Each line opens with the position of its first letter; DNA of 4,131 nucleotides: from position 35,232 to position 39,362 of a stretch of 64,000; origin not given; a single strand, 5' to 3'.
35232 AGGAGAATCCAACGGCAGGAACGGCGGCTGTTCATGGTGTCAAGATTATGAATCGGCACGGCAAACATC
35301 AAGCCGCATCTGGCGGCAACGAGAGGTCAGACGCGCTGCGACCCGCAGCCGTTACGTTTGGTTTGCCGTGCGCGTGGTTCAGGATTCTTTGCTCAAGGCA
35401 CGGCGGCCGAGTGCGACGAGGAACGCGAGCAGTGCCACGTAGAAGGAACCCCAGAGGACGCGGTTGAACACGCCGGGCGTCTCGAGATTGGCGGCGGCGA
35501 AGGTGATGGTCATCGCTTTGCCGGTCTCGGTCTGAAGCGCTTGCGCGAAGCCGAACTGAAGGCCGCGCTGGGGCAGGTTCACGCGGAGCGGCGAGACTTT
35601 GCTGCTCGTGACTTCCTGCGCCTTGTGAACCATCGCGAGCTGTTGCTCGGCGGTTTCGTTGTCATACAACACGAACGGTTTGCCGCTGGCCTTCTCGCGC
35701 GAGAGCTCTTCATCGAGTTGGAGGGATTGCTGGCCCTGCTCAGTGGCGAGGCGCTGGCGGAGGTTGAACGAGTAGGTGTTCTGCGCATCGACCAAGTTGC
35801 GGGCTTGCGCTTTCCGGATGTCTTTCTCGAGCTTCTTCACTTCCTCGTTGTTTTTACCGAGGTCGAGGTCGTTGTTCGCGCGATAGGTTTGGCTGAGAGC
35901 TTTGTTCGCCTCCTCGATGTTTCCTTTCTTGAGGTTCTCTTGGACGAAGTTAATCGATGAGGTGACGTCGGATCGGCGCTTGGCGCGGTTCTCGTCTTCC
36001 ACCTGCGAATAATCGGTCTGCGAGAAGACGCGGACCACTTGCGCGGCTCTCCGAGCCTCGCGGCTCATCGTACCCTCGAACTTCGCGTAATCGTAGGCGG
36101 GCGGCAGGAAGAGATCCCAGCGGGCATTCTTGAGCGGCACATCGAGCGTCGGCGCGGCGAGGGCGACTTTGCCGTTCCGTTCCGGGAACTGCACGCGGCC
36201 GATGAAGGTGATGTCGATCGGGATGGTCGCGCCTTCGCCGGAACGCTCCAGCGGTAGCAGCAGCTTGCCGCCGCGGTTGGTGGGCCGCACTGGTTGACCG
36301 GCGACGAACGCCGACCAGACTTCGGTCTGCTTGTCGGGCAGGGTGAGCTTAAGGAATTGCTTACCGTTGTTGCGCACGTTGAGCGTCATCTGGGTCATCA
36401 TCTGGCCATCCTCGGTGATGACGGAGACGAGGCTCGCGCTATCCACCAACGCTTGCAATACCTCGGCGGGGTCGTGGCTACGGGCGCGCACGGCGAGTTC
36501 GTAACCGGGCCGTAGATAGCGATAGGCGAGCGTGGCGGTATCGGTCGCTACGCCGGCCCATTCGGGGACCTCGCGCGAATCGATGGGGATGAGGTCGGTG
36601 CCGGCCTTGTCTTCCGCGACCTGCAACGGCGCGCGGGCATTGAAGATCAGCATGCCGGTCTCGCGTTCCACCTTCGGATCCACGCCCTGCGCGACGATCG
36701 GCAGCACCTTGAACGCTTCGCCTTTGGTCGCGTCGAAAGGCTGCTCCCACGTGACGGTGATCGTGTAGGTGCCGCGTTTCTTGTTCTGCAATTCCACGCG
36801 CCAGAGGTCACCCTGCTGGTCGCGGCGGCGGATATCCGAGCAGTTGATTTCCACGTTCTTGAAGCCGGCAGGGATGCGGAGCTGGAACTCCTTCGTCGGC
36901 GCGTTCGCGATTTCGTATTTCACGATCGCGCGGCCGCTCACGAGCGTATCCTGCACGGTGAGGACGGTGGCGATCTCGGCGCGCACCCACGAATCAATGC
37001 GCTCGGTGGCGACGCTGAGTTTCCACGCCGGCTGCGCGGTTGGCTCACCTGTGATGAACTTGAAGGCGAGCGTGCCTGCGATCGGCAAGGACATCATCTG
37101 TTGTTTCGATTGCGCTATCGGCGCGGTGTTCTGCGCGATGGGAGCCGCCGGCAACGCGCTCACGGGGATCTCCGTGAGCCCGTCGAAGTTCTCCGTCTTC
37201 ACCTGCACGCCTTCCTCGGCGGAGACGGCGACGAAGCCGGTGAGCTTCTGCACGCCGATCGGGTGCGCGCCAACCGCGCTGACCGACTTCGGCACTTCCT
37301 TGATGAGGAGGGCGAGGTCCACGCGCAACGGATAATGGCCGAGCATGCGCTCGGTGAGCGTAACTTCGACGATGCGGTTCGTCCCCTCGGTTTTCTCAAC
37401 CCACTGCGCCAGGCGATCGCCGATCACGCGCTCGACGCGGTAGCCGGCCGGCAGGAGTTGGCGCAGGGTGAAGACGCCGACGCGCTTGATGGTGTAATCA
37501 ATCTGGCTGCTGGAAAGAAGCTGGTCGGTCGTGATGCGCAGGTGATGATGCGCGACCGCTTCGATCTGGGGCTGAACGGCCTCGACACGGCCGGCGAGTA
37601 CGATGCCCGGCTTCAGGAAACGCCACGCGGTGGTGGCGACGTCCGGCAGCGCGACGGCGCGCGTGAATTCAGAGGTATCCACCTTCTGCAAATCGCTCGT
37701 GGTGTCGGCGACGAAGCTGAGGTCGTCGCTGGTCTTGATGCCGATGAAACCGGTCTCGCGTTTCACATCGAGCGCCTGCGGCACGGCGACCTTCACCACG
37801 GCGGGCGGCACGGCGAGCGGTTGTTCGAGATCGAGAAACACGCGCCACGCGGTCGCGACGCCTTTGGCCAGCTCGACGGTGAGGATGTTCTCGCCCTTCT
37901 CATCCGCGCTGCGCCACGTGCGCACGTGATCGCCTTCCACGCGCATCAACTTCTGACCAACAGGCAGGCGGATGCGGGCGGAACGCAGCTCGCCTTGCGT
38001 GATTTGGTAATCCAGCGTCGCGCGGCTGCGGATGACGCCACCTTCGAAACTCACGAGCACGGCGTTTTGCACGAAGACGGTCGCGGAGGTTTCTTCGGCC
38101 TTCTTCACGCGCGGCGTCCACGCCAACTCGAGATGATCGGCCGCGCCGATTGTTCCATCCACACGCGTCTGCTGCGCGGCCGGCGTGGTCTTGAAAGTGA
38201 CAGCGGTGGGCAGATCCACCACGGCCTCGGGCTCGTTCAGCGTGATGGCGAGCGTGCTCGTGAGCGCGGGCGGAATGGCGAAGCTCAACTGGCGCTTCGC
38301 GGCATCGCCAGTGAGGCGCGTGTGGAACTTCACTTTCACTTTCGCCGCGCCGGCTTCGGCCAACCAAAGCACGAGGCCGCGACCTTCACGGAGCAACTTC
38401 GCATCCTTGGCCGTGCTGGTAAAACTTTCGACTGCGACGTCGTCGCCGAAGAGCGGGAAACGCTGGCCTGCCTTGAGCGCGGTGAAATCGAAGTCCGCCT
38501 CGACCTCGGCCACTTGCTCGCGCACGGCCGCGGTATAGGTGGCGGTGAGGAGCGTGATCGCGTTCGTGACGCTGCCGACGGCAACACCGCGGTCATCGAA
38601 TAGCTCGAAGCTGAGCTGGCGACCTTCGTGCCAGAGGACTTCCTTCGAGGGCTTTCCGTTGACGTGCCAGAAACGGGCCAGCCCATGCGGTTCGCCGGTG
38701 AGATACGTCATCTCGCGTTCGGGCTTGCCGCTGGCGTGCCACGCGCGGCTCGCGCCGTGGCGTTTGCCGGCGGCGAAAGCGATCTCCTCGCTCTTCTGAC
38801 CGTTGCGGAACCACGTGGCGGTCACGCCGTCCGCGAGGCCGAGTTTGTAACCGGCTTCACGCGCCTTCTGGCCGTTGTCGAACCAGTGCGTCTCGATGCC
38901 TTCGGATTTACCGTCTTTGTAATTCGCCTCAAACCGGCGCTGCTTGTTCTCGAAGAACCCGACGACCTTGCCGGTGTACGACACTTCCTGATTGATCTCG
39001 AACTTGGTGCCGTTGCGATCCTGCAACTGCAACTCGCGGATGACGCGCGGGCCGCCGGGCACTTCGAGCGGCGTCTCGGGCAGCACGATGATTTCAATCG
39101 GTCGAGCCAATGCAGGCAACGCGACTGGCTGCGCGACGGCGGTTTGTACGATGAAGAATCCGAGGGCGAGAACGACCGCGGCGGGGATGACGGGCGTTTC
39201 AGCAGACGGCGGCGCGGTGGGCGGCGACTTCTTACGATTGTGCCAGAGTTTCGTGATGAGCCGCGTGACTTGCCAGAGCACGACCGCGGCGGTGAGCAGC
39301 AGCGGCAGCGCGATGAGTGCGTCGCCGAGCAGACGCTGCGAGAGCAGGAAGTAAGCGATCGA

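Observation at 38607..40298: Hinge of the giant protein: TM cluster, 177-aa P/Q/G/S-rich disordered linker, relic signal peptide and MORN (YwqK-type) repeats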

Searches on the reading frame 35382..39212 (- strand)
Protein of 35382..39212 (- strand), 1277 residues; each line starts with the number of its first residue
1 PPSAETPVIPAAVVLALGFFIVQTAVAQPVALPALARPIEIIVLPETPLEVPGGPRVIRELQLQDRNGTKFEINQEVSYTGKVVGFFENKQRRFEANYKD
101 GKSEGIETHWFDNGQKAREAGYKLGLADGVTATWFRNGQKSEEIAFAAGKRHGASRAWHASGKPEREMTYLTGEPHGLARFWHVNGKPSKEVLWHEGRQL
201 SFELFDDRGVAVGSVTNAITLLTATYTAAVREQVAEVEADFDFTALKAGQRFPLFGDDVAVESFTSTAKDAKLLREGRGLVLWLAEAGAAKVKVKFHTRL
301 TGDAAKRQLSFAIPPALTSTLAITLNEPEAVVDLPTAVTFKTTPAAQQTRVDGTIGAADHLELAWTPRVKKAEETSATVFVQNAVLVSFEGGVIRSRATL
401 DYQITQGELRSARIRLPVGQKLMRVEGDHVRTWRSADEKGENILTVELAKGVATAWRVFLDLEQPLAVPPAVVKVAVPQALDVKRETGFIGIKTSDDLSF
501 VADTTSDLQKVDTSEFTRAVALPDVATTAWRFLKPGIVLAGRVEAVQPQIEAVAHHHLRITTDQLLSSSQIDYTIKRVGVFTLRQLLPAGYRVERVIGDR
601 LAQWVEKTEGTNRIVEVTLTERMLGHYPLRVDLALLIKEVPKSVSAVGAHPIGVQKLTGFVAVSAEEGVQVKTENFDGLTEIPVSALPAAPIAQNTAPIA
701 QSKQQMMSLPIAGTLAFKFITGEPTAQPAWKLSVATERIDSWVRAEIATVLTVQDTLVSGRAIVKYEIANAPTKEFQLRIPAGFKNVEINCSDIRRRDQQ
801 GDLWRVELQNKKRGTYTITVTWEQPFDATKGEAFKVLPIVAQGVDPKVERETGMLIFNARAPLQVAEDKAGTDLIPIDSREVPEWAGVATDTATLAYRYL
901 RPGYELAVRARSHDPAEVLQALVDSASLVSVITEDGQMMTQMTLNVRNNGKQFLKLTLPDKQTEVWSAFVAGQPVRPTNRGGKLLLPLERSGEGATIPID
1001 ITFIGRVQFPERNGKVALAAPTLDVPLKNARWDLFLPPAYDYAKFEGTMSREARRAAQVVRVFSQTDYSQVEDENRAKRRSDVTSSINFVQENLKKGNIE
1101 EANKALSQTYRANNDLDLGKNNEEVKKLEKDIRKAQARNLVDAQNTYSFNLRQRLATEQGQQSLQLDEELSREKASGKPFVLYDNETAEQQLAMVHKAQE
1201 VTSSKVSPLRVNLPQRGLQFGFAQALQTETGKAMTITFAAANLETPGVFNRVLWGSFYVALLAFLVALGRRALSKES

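Call 36: search_protein_representatives(protein=window:35382-38585:-)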
Query: 1068 residues. Proteins with E-value up to 0.001 (for the whole library): 4151; up to 1e-10: 2834; up to 1e-30: 837. The best 150 are listed.
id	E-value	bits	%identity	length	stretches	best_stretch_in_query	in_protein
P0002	0.0e+00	2143.8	60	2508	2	1-1067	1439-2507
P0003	0.0e+00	1189.1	41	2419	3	10-669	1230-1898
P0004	0.0e+00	1184.6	40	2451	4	17-1059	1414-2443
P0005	0.0e+00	1180.3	41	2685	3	2-1059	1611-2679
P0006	0.0e+00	1143.9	39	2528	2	3-1061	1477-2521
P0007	0.0e+00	1137.7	40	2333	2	11-1038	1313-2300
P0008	0.0e+00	1133.7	39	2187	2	6-1036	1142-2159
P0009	0.0e+00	1119.9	37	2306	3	10-1064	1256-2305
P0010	0.0e+00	1114.6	38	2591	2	11-1056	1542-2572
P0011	0.0e+00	1111.8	38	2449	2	5-1062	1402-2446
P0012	0.0e+00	1096.8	41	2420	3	231-1054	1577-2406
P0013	0.0e+00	1095.8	37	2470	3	7-1047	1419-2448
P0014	0.0e+00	1095.5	38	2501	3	9-1044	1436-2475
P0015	0.0e+00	1084.9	38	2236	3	11-1037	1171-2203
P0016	0.0e+00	1074.4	37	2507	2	7-1052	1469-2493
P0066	1.2e-128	447.0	25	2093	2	28-1034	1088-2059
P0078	5.6e-120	418.4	27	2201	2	14-1062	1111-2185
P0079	5.7e-120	418.3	26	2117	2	42-1034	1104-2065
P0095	4.9e-113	395.4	26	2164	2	50-1056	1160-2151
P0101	5.0e-109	382.1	24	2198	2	7-1034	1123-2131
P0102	1.5e-108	380.6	26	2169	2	42-1061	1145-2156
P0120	1.9e-100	353.8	23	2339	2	145-1056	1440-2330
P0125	2.6e-98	346.7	23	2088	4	518-1029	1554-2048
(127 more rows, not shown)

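Call 68: find_homologous_proteins(query=window:35382-39212:-, max_evalue=1e-10)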
Query window:35382-39212:- (1277 aa): 86 proteins with E <= 1e-10 among 8000 candidates.
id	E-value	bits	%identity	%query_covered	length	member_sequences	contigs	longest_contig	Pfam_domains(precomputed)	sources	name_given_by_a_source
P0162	0.0e+0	1277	47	84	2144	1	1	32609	-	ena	-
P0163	0.0e+0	1255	47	83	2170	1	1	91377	-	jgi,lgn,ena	-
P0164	0.0e+0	1228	45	83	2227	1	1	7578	-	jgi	jgi:type II secretory pathway pseudopilin PulG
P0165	0.0e+0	1214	46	82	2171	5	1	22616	-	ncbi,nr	ncbi:MAG TPA: hypothetical protein VLZ12_03410 [Verrucomicrobiae bacterium]|nr:hypothetical protein 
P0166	0.0e+0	1185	47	83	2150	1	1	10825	-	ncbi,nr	ncbi:MAG: hypothetical protein HYY24_18595, partial [Verrucomicrobia bacterium]|nr:hypothetical prot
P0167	0.0e+0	1183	49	80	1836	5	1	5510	-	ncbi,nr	ncbi:MAG TPA: hypothetical protein VLZ30_02005, partial [Verrucomicrobiae bacterium]|nr:hypothetical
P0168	0.0e+0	1159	45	81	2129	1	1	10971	-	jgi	jgi:prepilin-type processing-associated H-X9-DG protein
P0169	0.0e+0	1153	44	84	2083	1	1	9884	-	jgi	jgi:type II secretory pathway pseudopilin PulG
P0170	0.0e+0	1127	45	83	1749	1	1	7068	-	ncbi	-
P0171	0.0e+0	1118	48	67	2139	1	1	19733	-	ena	-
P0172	0.0e+0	1094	42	82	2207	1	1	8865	-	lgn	-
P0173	0.0e+0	1080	45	80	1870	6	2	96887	-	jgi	jgi:type II secretory pathway pseudopilin PulG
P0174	0.0e+0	1044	46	80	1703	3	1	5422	-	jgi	jgi:prepilin-type processing-associated H-X9-DG protein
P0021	0.0e+0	1022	49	83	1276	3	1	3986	-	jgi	jgi:hypothetical protein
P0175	7.5e-298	1009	45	82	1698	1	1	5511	-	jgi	jgi:type II secretory pathway pseudopilin PulG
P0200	1.1e-272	926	46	81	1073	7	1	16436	-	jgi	jgi:hypothetical protein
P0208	3.1e-266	904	44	81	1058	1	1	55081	-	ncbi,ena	-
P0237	1.1e-41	161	24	60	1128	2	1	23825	-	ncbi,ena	-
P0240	4.8e-14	69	24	24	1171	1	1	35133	-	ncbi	-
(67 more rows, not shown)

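Call 71: find_encoding_contigs(protein=P0237, flank=8000, max_places=2)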
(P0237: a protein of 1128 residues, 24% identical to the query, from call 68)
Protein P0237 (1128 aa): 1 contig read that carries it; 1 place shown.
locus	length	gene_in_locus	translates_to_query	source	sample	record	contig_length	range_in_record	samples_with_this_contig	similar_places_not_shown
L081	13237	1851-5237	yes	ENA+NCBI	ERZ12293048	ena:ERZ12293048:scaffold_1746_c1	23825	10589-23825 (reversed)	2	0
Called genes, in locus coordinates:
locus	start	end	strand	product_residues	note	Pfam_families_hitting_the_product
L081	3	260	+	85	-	?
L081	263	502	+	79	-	PF11848:DUF3368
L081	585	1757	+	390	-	PF00155:Aminotran_1_2, PF01041:DegT_DnrJ_EryC1 (weak)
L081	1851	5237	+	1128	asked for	-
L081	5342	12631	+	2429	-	-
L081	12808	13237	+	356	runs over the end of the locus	PF00589:Phage_integrase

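Call 72: find_encoding_contigs(protein=P0240, flank=8000, max_places=2)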
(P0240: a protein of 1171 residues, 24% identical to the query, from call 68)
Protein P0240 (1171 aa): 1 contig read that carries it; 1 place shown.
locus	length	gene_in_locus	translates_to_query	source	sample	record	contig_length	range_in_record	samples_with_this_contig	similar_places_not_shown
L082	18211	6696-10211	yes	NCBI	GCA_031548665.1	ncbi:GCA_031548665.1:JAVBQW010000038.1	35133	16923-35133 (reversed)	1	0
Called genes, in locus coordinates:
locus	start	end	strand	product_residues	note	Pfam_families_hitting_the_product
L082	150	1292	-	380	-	PF14486:DUF4432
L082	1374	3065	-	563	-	PF16697:Yop-YscD_cpl, PF00498:FHA, PF01590:GAF, PF13185:GAF_2, PF13492:GAF_3 (weak), PF07228:SpoIIE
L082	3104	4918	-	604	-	-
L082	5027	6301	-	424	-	-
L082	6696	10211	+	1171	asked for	-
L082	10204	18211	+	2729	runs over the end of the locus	-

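Call 74: find_encoding_contigs(protein=P0208, flank=9000, max_places=2)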
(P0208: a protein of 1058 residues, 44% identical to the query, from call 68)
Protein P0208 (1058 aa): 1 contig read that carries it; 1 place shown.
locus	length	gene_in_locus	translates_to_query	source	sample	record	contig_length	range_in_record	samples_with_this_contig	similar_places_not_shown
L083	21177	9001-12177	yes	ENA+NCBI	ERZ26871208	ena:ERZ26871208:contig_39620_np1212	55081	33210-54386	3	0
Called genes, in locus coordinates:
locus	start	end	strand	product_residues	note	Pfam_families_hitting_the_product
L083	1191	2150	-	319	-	PF06068:TIP49 (weak), PF05496:RuvB_N, PF01078:Mg_chelatase (weak), PF07728:AAA_5 (weak), PF05496:RuvB_N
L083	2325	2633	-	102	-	-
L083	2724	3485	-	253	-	-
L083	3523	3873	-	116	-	-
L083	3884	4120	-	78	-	PF08281:Sigma70_r4_2, PF04545:Sigma70_r4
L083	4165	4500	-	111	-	PF04542:Sigma70_r2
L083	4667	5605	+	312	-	PF13385:Laminin_G_3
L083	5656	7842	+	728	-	-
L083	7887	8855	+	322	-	-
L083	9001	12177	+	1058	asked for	-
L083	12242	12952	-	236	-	PF07589:PEP_exosort_dom (weak)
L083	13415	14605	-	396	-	PF02321:OEP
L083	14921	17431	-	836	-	PF00873:ACR_tran, PF03176:MMPL, PF02355:SecD_SecF_C (weak)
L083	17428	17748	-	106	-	PF00873:ACR_tran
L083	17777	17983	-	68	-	PF00873:ACR_tran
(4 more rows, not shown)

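Call 75: find_encoding_contigs(protein=P0200, flank=9000, max_places=2)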
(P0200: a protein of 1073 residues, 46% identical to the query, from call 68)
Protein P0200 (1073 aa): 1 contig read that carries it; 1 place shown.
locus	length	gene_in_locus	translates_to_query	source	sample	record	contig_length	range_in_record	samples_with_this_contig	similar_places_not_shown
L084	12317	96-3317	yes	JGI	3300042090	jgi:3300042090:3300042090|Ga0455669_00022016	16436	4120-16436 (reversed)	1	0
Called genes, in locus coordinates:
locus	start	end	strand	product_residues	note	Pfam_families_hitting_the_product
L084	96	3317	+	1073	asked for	-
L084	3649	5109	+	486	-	PF02055:Glyco_hydro_30, PF17189:Glyco_hydro_30C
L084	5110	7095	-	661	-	PF22848:ASD1_dom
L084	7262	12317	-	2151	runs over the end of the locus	PF13287:Fn3_assoc, PF13290:CHB_HEX_C_1, PF07691:PA14, PF17957:Big_7, PF13287:Fn3_assoc, PF13290:CHB_HEX_C_1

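Call 87: list_cluster_members(proteins=[P0078, P0079, P0095, P0101, P0102, P0066, P0125, P0120, P0237, P0240])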
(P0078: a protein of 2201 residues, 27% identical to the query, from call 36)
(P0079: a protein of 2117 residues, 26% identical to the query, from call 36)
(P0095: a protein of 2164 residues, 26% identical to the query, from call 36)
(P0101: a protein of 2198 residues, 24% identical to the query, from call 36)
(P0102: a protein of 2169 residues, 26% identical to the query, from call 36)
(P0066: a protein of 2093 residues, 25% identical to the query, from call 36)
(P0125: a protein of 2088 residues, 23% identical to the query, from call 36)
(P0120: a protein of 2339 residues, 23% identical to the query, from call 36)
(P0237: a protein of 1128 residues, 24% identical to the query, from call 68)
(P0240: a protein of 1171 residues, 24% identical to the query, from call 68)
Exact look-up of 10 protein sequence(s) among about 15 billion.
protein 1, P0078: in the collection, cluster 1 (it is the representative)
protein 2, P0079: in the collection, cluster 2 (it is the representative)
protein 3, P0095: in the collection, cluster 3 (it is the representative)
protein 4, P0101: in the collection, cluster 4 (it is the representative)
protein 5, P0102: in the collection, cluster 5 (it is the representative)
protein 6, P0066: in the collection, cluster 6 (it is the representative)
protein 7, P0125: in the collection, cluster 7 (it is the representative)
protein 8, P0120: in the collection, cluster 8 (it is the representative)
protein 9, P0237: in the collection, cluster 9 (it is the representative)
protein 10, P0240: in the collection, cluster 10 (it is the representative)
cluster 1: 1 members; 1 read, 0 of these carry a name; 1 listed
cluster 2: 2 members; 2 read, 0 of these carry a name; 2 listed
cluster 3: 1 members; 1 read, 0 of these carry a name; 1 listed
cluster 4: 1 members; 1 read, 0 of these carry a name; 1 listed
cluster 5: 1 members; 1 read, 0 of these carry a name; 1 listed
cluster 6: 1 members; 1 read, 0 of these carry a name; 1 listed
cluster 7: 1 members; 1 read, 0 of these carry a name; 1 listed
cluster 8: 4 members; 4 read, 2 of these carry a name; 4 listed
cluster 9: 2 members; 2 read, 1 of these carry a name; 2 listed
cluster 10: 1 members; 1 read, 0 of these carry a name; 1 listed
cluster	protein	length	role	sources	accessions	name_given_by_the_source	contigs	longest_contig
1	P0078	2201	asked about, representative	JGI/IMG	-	-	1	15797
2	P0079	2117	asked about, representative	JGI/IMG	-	-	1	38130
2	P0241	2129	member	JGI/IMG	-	-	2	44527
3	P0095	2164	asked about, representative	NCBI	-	-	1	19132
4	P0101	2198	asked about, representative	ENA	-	-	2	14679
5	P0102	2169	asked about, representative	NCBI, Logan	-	-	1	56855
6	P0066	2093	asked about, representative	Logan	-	-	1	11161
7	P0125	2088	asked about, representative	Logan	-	-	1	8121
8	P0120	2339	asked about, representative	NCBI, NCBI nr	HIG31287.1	MAG TPA: hypothetical protein EYQ50_27170 [Verrucomicrobiales bacterium] | hypothetical protein [Verrucomicrobiales bacterium]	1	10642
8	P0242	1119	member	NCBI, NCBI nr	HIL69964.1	MAG TPA: hypothetical protein EYG38_08965, partial [Verrucomicrobia bacterium] | hypothetical protein [Verrucomicrobiota bacterium]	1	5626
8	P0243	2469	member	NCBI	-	-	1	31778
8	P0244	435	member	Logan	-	-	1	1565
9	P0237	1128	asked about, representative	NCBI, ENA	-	-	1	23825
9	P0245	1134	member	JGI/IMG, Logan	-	hypothetical protein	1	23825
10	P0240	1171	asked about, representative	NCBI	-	-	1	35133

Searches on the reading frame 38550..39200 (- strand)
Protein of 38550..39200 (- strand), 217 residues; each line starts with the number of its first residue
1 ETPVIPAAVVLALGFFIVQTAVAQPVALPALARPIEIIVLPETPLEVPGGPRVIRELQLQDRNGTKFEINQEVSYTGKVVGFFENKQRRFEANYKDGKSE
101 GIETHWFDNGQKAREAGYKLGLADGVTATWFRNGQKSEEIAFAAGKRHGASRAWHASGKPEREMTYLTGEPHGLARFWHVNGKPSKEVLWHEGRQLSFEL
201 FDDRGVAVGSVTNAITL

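Call 25: search_protein_families(library=pfam, proteins=[window:38550-39200:-], max_evalue=1)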
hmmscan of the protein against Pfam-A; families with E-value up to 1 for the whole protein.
window:38550-39200:- (217 aa): 2 families
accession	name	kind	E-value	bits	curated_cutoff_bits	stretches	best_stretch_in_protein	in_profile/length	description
PF07661.19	MORN_2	-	9.9e-13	47.2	29.6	2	147-166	1-20/22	MORN repeat variant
PF21743.3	PTM_DIR17_Tudor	-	0.0062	16.8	27.2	1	72-105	10-42/48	PTM/DIR17-like, Tudor domain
